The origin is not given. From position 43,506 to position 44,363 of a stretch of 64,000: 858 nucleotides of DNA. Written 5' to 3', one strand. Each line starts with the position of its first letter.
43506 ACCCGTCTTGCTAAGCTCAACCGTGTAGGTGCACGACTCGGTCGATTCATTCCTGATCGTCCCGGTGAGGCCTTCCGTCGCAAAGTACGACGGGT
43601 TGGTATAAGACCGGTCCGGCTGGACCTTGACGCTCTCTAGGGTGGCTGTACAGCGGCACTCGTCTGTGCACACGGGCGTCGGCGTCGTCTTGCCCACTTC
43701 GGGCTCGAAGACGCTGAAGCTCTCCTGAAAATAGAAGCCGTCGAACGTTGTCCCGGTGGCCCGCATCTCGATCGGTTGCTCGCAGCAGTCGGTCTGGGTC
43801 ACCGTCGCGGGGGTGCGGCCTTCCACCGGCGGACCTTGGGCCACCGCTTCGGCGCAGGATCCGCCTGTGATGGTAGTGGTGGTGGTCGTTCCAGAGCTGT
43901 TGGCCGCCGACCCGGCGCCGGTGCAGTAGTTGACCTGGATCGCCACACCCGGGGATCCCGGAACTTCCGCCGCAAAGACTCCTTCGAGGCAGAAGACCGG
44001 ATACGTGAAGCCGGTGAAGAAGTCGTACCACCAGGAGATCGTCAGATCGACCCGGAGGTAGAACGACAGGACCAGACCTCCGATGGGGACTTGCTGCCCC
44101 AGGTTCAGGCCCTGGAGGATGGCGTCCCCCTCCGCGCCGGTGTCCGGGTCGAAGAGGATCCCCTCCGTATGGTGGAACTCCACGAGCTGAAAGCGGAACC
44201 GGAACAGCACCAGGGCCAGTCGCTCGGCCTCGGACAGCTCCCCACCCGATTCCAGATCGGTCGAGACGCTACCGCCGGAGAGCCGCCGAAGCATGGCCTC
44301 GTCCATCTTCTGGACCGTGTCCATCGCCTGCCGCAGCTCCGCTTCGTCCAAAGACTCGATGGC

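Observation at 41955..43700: Tip domain + partner behave as a lower-GC exchangeable unit (cassette 1; counterpart 50424-52170)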

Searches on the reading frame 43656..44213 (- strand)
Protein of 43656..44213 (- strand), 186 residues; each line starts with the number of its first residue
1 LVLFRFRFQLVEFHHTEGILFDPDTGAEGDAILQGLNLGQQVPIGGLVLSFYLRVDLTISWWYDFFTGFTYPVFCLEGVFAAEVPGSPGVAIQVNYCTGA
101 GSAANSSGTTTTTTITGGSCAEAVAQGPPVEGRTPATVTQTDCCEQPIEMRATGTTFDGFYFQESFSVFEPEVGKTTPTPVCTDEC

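Call 42: find_related_loci(query=A5, collection=genome_contigs, flank=10000)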
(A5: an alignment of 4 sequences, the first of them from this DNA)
Query A5 (186 aa) in genome_contigs; peptide patterns used: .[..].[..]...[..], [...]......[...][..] (x = any residue, [..] = any of these).
335 stretches matched a pattern, but none encodes a relative of the query by tblastn (E <= 1e-3).

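Call 53: find_related_loci(query=A5, collection=metagenome_contigs, flank=10000)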
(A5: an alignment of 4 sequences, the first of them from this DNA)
Query A5 (186 aa) in metagenome_contigs; peptide patterns used: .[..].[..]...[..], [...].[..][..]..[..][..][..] (x = any residue, [..] = any of these).
117 stretches matched a pattern; 1 encode a relative of the query (tblastn E <= 1e-3); 1 distinct loci.
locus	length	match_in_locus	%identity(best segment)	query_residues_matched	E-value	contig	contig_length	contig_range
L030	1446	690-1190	43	2-168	2e-47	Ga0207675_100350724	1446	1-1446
